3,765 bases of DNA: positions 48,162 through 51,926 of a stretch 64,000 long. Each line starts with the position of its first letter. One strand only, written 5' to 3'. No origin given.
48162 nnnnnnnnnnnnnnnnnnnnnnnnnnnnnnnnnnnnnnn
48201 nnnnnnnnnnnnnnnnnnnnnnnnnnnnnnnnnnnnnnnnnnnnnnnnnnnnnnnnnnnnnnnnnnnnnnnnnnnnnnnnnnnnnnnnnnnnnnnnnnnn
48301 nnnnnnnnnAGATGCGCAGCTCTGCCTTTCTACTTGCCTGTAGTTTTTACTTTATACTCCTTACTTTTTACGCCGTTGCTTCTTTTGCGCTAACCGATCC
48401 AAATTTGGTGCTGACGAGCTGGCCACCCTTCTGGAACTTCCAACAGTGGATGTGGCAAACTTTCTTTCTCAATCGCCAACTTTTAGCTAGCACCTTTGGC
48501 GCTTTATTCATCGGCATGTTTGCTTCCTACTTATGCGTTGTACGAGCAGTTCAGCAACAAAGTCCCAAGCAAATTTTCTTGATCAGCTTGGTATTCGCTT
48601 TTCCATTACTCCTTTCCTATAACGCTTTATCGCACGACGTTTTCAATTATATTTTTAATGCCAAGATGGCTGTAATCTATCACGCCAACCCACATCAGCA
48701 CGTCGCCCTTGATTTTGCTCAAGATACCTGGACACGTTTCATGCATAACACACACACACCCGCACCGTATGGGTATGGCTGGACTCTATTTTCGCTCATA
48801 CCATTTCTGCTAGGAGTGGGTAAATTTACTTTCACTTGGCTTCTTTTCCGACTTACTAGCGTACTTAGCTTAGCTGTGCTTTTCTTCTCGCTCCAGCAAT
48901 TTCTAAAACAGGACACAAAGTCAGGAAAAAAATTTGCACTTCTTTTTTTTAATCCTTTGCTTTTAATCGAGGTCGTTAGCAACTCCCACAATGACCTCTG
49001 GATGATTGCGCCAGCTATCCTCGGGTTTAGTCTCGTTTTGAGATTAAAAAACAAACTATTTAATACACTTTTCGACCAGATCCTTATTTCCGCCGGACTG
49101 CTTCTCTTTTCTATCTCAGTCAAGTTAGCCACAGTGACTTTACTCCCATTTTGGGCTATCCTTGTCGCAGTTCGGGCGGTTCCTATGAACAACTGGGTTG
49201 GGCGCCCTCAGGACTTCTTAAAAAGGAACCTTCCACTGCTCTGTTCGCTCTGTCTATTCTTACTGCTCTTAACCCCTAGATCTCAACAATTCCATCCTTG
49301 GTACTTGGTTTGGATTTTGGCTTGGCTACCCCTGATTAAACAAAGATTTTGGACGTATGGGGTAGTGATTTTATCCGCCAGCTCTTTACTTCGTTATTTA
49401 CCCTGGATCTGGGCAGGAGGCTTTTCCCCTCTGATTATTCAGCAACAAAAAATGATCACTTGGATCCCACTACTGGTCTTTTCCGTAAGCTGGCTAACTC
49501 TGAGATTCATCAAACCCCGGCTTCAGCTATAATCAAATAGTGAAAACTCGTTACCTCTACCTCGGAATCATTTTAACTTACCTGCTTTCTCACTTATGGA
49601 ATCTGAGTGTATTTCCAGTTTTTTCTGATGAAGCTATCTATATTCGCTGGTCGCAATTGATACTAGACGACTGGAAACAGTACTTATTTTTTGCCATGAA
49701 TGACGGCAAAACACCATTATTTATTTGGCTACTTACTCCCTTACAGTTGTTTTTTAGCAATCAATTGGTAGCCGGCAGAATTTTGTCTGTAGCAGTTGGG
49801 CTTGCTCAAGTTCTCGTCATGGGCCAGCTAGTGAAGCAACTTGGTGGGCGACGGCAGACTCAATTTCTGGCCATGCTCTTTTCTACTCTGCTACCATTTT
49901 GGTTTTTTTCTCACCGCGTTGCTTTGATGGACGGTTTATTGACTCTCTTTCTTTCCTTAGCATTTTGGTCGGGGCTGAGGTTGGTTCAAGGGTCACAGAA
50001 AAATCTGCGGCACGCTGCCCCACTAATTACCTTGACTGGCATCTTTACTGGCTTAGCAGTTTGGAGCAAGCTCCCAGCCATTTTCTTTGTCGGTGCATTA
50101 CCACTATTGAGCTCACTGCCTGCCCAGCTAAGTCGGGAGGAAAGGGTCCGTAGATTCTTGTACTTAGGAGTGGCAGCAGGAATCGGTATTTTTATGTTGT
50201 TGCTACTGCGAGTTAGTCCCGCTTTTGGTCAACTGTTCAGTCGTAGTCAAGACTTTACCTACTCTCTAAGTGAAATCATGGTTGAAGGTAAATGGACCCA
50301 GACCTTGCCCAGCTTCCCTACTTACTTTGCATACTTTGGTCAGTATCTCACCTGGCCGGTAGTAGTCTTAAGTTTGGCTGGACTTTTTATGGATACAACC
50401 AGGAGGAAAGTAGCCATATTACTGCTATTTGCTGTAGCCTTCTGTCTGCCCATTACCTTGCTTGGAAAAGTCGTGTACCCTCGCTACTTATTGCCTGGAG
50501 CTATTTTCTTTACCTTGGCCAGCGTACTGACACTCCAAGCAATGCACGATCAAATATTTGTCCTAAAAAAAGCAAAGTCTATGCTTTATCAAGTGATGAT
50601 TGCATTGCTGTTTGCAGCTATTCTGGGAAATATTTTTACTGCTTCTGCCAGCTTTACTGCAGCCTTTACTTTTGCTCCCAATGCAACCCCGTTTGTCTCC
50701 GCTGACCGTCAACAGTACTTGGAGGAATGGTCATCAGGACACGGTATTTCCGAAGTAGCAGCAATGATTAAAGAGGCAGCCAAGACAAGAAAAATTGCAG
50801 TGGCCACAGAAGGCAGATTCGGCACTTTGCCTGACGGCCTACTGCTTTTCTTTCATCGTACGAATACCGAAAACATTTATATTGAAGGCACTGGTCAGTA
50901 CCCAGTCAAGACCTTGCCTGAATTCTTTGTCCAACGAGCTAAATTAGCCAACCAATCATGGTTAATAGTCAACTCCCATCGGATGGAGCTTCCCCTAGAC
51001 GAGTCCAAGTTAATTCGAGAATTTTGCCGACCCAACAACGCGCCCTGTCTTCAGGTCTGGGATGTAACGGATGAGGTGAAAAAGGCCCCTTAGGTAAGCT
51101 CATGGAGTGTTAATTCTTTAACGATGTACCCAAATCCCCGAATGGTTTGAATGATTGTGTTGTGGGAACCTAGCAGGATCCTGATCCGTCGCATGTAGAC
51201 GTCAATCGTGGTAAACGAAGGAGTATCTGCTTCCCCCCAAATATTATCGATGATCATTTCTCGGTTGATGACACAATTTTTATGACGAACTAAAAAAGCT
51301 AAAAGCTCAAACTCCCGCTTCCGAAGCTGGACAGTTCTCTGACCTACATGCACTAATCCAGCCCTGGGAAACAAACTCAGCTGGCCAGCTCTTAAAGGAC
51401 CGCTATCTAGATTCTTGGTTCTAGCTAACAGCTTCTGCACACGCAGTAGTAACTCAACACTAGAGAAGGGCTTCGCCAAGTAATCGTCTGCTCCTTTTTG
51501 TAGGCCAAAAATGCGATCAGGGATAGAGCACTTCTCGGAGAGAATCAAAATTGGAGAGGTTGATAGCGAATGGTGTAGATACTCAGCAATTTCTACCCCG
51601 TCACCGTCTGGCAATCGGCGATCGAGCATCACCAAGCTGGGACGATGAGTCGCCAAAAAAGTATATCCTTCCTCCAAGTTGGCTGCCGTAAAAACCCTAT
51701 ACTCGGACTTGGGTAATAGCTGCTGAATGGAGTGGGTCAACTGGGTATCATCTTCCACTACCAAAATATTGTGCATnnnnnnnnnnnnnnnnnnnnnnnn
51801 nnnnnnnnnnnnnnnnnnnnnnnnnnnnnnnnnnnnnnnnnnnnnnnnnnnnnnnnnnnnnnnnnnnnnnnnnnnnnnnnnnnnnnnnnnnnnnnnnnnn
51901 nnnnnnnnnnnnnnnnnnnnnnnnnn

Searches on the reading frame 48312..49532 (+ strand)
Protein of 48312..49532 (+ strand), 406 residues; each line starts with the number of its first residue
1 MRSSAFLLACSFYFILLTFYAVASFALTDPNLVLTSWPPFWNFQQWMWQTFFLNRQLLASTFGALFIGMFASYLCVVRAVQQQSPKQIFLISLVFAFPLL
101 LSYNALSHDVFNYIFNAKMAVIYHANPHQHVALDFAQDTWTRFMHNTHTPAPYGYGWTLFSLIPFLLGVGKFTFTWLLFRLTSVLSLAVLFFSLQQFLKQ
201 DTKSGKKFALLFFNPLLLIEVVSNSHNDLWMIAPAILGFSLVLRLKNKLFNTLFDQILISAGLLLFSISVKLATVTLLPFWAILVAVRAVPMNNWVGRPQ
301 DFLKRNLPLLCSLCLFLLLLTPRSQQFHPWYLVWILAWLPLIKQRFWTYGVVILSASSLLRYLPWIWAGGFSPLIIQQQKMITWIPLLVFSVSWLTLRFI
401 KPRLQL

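Call 4: search_protein_families(library=pfam, proteins=[window:48312-49532:+], max_evalue=0.01)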
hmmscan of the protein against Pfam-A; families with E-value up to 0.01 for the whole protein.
window:48312-49532:+ (406 aa): 0 families

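Call 5: search_protein_families(library=ncbifam, proteins=[window:48312-49532:+], max_evalue=0.001)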
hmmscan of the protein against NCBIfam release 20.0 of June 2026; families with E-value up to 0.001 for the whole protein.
window:48312-49532:+ (406 aa): 1 family
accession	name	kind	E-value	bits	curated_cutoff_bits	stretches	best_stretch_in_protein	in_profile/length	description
TIGR03459.1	crt_membr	equivalog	3.1e-09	36.2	439.4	1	71-282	59-263/470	alpha-(1->6)-mannopyranosyltransferase A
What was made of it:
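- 48312..49532 (+): MptA/MptB-family-like GT-C membrane protein (406 aa), tightly coupled to B. TIGR03459 at E 3e-9 (call 5).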

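Call 51: search_solved_structures(query=window:48312-49532:+, max_evalue=1)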
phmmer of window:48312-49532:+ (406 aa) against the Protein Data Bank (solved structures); distinct sequences matched with E-value up to 1: 0.

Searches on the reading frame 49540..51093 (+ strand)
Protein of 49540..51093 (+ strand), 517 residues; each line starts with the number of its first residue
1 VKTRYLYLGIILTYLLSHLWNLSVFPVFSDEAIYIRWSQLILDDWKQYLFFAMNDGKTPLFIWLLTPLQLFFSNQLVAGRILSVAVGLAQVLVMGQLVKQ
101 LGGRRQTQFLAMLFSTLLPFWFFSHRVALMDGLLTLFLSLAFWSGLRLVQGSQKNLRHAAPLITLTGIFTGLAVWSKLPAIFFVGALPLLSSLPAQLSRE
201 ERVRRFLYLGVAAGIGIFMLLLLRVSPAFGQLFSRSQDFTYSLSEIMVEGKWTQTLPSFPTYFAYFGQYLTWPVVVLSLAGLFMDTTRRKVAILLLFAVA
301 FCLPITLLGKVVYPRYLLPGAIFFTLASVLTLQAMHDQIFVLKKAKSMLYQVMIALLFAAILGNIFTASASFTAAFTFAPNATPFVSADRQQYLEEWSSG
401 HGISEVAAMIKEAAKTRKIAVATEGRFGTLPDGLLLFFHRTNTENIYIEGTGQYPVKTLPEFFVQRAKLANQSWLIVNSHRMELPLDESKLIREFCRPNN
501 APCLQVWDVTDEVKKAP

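Call 4: search_protein_families(library=pfam, proteins=[window:49540-51093:+], max_evalue=0.01)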
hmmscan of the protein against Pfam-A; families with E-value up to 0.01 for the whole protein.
window:49540-51093:+ (517 aa): 1 family
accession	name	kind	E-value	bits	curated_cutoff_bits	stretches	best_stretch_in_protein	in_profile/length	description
PF02366.24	PMT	-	2.7e-09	37.4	22.7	1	56-188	61-194/245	Dolichyl-phosphate-mannose-protein mannosyltransferase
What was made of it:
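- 49540..51093 (+): PMT/ArnT-like GT-C membrane protein (517 aa) with an N-terminal loop motif SDE. Pfam PMT PF02366 at E 2.7e-9, 37.4 bits, above the cutoff of 22.7 (call 4).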

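Call 5: search_protein_families(library=ncbifam, proteins=[window:49540-51093:+], max_evalue=0.001)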
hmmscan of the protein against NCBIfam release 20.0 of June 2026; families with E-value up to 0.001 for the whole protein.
window:49540-51093:+ (517 aa): 1 family
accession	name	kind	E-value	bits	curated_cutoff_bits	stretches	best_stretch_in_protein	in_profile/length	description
NF009784.2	PRK13279.1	equivalog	0.00061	18.5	567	1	8-215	12-213/539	lipid IV(A) 4-amino-4-deoxy-L-arabinosyltransferase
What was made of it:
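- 49540..51093 (+): Weak ArnT match (call 5).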

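Call 52: search_solved_structures(query=window:49540-51093:+, max_evalue=1)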
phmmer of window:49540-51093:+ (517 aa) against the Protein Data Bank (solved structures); distinct sequences matched with E-value up to 1: 0.

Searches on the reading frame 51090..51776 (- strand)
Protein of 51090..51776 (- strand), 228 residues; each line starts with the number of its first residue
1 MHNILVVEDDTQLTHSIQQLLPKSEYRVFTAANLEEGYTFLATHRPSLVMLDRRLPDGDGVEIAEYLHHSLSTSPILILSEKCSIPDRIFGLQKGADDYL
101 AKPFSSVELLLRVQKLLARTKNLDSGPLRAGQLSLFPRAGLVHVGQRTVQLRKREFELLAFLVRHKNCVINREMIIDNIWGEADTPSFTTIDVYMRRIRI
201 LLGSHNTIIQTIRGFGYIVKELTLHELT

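Call 4: search_protein_families(library=pfam, proteins=[window:51090-51776:-], max_evalue=0.01)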
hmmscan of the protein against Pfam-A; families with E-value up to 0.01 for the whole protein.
window:51090-51776:- (228 aa): 2 families
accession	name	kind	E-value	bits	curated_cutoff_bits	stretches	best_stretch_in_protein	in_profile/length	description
PF00072.30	Response_reg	-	3.9e-23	82.2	30.2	1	4-113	1-110/111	Response regulator receiver domain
PF00486.34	Trans_reg_C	-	8.5e-20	71.1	26.2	1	147-218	2-76/77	Transcriptional regulatory protein, C terminal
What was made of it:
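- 51090..51776 (-): Convergent OmpR-type response regulator, a conserved neighbour of the cassette. Whether it belongs functionally to the cassette is unproven. Response_reg plus Trans_reg_C (call 4).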
